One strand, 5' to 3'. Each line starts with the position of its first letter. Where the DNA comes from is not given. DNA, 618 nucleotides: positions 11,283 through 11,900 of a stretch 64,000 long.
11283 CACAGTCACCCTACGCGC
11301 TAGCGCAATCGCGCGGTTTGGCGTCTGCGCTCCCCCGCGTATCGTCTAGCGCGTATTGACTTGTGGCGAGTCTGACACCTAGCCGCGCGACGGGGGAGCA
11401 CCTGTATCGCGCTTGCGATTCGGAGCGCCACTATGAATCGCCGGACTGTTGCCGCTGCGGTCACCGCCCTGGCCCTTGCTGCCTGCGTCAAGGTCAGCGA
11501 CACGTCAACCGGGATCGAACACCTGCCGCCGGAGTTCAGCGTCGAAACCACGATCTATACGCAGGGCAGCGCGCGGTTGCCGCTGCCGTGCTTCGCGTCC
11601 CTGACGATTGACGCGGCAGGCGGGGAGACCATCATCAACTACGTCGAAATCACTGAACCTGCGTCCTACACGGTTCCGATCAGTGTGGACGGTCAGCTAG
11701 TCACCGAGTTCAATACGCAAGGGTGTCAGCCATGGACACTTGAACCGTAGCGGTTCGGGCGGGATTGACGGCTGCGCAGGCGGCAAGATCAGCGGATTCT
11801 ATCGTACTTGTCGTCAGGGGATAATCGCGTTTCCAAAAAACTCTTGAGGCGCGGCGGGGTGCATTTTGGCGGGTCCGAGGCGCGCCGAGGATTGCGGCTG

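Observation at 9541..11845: IS1595-family element with 44-bp inverted repeats enclosing 1.3 kb of passenger DNA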

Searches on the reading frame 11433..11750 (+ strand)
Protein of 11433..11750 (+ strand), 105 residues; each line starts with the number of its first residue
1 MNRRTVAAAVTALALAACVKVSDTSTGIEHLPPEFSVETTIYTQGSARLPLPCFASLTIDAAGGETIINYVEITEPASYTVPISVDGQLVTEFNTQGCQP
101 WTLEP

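Call 5: search_protein_families(library=pfam, proteins=[window:11433-11750:+], max_evalue=0.01)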
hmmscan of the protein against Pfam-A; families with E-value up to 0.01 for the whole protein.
window:11433-11750:+ (105 aa): 0 families

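Call 43: search_protein_families(library=padloc, proteins=[window:11433-11750:+], max_evalue=0.01)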
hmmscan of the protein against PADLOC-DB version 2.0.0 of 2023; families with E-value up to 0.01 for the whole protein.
window:11433-11750:+ (105 aa): 0 families

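Call 44: search_protein_families(library=ncbifam, proteins=[window:11433-11750:+], max_evalue=0.01)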
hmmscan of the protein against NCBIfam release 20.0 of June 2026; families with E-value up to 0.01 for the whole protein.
window:11433-11750:+ (105 aa): 0 families

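Call 75: find_homologous_proteins(query=window:11433-11750:+, max_evalue=0.001)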
Query window:11433-11750:+ (105 aa): 3 proteins with E <= 0.001 among 23 candidates.
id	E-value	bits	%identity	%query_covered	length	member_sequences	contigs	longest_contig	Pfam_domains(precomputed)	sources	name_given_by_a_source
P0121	2.8e-62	225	100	100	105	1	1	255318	-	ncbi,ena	-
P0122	2.3e-37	145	64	100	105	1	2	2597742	-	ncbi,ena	-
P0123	1.6e-33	133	59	100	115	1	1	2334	-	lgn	-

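Call 77: find_encoding_contigs(protein=P0122, flank=5000, max_places=4)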
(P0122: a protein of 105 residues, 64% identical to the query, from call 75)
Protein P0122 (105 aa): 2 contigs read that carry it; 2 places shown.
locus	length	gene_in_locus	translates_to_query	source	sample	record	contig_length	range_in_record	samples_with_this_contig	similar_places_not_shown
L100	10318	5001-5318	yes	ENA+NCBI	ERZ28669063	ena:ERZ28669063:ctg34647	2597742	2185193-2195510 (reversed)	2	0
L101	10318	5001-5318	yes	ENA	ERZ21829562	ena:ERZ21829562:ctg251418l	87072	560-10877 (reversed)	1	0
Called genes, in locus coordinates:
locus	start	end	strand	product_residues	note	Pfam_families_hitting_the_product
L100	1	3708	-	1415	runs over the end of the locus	PF13195:DUF4011, PF13086:AAA_11, PF13604:AAA_30 (faint), PF13245:AAA_19 (weak), PF13086:AAA_11 (weak), PF13087:AAA_12, PF04480:DUF559 (faint), PF18741:MTES_1575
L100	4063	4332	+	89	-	-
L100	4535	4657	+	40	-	-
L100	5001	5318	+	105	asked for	-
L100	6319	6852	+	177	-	-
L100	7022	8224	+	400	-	PF01476:LysM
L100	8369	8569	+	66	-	-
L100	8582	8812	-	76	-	PF12762:DDE_Tnp_IS1595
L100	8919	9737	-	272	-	PF13610:DDE_Tnp_IS240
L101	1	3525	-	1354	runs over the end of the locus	PF13195:DUF4011, PF13086:AAA_11, PF13604:AAA_30 (faint), PF13245:AAA_19 (weak), PF13086:AAA_11 (weak), PF13087:AAA_12, PF04480:DUF559 (faint), PF18741:MTES_1575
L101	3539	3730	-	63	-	-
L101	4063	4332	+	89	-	-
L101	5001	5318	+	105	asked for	-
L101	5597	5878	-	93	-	-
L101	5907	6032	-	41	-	-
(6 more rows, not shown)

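Call 97: predict_structure(alignment_id=A4)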
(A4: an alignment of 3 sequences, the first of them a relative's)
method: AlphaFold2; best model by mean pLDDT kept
length: 105 residues; sequences in the alignment: 3
mean_pLDDT: 57.3   pTM: 0.47
mean pLDDT of the five models: 57.3, 54.6, 54.6, 41.9, 37.4
residues with pLDDT >= 90: 0; 70-90: 28; 50-70: 39; < 50: 38
segments of 3 or more residues with pLDDT < 50: 1-3, 6-28, 30-34, 44-49
pLDDT, mean of each block of 10 residues (from residue 1): 46 39 40 52 48 71 76 66 70 67 57
secondary structure, 60 per line:
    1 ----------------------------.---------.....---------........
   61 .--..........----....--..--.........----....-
elements in order: E39-43 E53-61 E64-73 E78-81 E88-96 E101-104

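Call 101: search_protein_representatives(alignment_id=A4)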
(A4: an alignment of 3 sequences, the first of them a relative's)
Query: 3 sequences, 105 profile positions. Proteins with E-value up to 0.001 (for the whole library): 13; up to 1e-10: 7; up to 1e-30: 2. The best 13 are listed.
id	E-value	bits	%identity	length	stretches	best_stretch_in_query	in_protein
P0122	1.4e-58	211.8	-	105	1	1-105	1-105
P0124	3.8e-36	139.7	-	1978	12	49-88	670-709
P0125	6.5e-18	81.1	-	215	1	19-105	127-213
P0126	8.9e-16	74.2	-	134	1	19-103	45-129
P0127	2.3e-15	72.9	-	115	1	5-103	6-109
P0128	4.9e-15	71.8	-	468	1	19-103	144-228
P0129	9.8e-13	64.4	-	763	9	56-103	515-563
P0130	7.4e-10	55.2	-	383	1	18-103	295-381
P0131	9.7e-09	51.6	-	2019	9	39-93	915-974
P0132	6.0e-07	45.8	-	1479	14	49-95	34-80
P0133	3.2e-05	40.3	-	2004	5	28-92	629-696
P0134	5.4e-05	39.5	-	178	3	38-59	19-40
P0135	9.4e-05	38.8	-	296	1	16-103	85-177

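Call 102: search_protein_families(library=pfam, proteins=[P0124, P0125, P0128, P0129, P0130, P0132], max_evalue=0.001)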
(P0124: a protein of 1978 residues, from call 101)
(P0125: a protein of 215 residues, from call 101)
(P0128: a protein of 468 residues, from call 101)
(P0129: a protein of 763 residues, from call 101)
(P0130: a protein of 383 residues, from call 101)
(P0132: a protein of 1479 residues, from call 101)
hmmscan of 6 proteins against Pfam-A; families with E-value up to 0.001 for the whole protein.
P0124 (1978 aa): 20 families
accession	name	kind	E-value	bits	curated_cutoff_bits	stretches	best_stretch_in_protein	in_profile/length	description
PF17963.7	Big_9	-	2.8e-83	275.3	23.6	12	536-627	1-89/89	Bacterial Ig domain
PF05345.18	He_PIG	-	5.3e-71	235.6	24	11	538-629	1-96/96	Putative Ig domain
PF17803.7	Cadherin_4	-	3e-59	197.9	25.1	12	431-493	2-68/71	Bacterial cadherin-like domain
PF18911.6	PKD_4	-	1.6e-58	195.2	27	3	1592-1632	1-41/85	PKD domain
PF00801.26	PKD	-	1.2e-45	153.8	23.5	0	458-517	14-68/80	PKD domain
PF22352.2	K319L-like_PKD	-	6.1e-35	119.5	27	3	1599-1684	1-83/84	K319L-like, PKD domain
PF21027.3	Sde0182_C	-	5e-21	75.5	27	0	1612-1636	3-27/83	Cellulose-binding protein Sde0182, C-terminal domain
PF13927.12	Ig_3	-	3.6e-20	72.7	30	0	450-513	10-77/78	Immunoglobulin domain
PF07495.19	Y_Y_Y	-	4.6e-20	71.7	26.6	0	792-820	36-64/65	Y_Y_Y domain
PF02010.21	REJ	-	2.1e-19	69.9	25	1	1627-1791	15-204/452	REJ domain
PF16967.11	TcfC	-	8.1e-13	48.2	29.4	0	601-623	43-65/68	E-set like domain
PF11454.13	DUF3016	-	5.6e-09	36.4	25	0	605-639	33-67/139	Protein of unknown function (DUF3016)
PF24318.1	DUF7490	-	1.7e-08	34.5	27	0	586-623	64-101/106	Domain of unknown function (DUF7490)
PF03785.20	Peptidase_C25_C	-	5.2e-07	29.9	25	0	491-514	46-68/79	Peptidase family C25, C terminal ig-like domain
PF13750.12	Big_3_3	-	1.7e-06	28.2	27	0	498-517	114-133/157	Bacterial Ig-like domain (group 3)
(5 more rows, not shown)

P0125 (215 aa): 0 families

P0128 (468 aa): 2 families
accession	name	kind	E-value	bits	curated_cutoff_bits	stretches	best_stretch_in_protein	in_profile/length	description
PF01476.26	LysM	-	6.3e-30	103.3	20.9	2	76-119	1-43/43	LysM domain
PF23473.1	LysM3_LYK4_5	-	2.3e-12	47.2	29.3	2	78-110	7-38/48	LYK4/5 LysM3 domain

P0129 (763 aa): 4 families
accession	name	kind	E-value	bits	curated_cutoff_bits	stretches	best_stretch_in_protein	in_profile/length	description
PF17164.10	DUF5122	-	7.9e-133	432.8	27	12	580-614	1-36/36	Domain of unknown function (DUF5122) beta-propeller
PF10435.15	BetaGal_dom2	-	5.6e-05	23.4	25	0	348-410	32-90/180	Beta-galactosidase, domain 2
PF23139.1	OB_YrrC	-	0.00016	21.9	27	0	152-177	4-29/76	ATP-dependent DNA helicase YrrC, OB-fold domain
PF16986.11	CzcE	-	0.00062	20.3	30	0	505-548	23-65/81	Heavy-metal resistance protein CzcE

P0130 (383 aa): 0 families

P0132 (1479 aa): 18 families
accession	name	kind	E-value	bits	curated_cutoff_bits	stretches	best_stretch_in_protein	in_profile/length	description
PF05345.18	He_PIG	-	6.3e-94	309.1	24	12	862-948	1-91/96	Putative Ig domain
PF17803.7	Cadherin_4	-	3.8e-78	258.4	25.1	13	660-721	3-68/71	Bacterial cadherin-like domain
PF17963.7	Big_9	-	5.6e-77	255.2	23.6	9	668-747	1-80/89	Bacterial Ig domain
PF17892.7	Cadherin_5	-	8.9e-47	157.4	26.5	3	1244-1334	2-97/98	Cadherin-like domain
PF18911.6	PKD_4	-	7.4e-30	103.3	27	0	1340-1422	1-77/85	PKD domain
PF00630.25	Filamin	-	4.6e-20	72.7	26.9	0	609-653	47-89/93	Filamin/ABP280 repeat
PF00028.23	Cadherin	-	4.6e-19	69.1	28.8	0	254-280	65-92/93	Cadherin domain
PF12892.13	FctA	-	2.3e-12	48.2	22.1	0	250-275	80-106/120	Spy0128-like isopeptide containing domain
PF16967.11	TcfC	-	1.9e-09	37.4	29.4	0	1212-1232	42-62/68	E-set like domain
PF18887.5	MBG_3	-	1.1e-08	35.4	25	0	633-665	40-71/72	MBG domain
PF11692.13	DUF3289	-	5.6e-07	29.8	25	0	853-915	130-191/272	Protein of unknown function (DUF3289)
PF12218.14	End_N_terminal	-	2e-06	27.8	26.3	0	99-134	1-40/67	N terminal extension of bacteriophage endosialidase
PF22352.2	K319L-like_PKD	-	3.2e-06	27.5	27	0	252-278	58-84/84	K319L-like, PKD domain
PF01688.23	Herpes_gI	-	1.2e-05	25.7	27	0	55-75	126-146/155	Alphaherpesvirus glycoprotein I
PF01833.30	TIG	-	1.5e-05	25.3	20.9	0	1390-1421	46-78/84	IPT/TIG domain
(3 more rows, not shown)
